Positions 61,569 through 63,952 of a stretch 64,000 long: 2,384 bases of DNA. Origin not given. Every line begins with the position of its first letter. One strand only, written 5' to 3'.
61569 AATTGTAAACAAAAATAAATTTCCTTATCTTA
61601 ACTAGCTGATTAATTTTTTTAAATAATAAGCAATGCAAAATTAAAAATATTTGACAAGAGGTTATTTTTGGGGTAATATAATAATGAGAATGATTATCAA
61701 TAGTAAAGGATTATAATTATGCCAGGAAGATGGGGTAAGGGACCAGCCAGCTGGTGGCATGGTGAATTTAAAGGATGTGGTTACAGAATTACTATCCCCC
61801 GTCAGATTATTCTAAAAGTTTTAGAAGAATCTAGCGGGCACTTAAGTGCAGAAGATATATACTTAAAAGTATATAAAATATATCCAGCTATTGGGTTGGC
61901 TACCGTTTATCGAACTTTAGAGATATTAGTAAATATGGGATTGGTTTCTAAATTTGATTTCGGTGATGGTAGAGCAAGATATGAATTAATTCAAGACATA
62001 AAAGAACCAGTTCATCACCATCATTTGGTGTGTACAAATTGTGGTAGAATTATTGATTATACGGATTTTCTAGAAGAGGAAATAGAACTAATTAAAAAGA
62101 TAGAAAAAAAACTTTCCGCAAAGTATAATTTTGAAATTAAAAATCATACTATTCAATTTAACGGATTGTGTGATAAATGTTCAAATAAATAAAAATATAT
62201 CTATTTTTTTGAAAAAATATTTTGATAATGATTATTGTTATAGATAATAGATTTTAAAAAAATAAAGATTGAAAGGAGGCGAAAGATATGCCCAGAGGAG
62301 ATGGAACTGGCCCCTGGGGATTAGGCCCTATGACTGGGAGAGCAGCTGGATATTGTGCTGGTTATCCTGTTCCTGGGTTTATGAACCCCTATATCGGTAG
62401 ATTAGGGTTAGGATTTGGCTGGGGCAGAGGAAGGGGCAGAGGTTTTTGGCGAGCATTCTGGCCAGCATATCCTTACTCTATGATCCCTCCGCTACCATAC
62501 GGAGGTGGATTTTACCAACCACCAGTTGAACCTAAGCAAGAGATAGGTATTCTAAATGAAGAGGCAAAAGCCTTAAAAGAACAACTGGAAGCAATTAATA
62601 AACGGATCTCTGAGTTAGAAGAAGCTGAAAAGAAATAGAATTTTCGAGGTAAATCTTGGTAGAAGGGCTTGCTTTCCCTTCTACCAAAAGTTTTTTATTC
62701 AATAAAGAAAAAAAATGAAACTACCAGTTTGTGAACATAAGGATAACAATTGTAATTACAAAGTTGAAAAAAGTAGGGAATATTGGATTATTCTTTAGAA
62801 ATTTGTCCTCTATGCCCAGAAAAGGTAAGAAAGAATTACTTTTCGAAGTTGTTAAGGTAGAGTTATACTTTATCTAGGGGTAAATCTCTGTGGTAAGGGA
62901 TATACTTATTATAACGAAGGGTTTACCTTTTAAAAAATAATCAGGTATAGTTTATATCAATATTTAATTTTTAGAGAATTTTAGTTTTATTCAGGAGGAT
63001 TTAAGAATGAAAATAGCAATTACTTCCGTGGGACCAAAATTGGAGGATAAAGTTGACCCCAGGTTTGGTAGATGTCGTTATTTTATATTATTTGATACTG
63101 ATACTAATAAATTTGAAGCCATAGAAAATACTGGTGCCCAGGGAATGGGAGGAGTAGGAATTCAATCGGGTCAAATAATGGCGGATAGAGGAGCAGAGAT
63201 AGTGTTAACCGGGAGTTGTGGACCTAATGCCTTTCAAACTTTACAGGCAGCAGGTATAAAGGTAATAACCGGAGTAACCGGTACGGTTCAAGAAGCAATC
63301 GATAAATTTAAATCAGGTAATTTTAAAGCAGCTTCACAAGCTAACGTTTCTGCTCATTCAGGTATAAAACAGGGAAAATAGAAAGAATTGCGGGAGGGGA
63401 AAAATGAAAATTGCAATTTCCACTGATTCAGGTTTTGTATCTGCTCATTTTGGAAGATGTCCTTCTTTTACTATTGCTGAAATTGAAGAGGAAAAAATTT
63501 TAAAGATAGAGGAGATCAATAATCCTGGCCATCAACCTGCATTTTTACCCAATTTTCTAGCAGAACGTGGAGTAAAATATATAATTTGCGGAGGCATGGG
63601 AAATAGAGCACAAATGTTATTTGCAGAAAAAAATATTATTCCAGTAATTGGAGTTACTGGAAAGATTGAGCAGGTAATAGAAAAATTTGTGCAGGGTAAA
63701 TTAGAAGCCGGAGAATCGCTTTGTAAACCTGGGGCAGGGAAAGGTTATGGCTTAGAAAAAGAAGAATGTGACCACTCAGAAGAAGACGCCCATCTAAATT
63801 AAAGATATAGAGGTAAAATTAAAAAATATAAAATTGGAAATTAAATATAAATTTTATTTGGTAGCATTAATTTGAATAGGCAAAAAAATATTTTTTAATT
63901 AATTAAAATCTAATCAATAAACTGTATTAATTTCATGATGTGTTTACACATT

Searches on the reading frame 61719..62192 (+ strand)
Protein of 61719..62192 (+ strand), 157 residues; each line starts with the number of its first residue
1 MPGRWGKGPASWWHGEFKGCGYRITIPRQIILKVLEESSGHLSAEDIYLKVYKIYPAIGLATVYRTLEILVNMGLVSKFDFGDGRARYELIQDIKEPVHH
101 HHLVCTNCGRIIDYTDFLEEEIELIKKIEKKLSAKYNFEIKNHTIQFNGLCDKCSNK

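Call 32: search_protein_families(library=pfam, proteins=[window:61719-62192:+])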
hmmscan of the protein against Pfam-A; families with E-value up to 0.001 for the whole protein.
window:61719-62192:+ (157 aa): 1 family
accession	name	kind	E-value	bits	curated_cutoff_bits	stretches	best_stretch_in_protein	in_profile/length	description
PF01475.25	FUR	-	1.6e-33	115.9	23.1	1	21-147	3-120/121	Ferric uptake regulator family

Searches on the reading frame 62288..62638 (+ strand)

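Call 32: search_protein_families(library=pfam, proteins=[window:62288-62638:+])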
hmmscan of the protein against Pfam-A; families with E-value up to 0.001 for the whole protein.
window:62288-62638:+ (116 aa): 1 family
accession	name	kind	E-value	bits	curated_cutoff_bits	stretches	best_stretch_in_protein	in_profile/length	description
PF17253.7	DUF5320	-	3.5e-31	108.7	27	1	1-110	1-99/99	Family of unknown function (DUF5320)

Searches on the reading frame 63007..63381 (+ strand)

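Call 32: search_protein_families(library=pfam, proteins=[window:63007-63381:+])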
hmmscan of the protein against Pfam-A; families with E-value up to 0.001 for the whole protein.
window:63007-63381:+ (124 aa): 1 family
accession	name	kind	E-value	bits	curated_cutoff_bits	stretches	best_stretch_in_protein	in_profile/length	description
PF02579.22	Nitro_FeMo-Co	-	8.2e-27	93.8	26.3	1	13-102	2-93/94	Dinitrogenase iron-molybdenum cofactor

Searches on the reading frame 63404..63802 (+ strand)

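Call 32: search_protein_families(library=pfam, proteins=[window:63404-63802:+])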
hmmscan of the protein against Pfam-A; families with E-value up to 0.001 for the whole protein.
window:63404-63802:+ (132 aa): 1 family
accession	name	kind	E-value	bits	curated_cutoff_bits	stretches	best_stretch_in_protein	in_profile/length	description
PF02579.22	Nitro_FeMo-Co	-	7.8e-22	77.8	26.3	1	10-96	3-93/94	Dinitrogenase iron-molybdenum cofactor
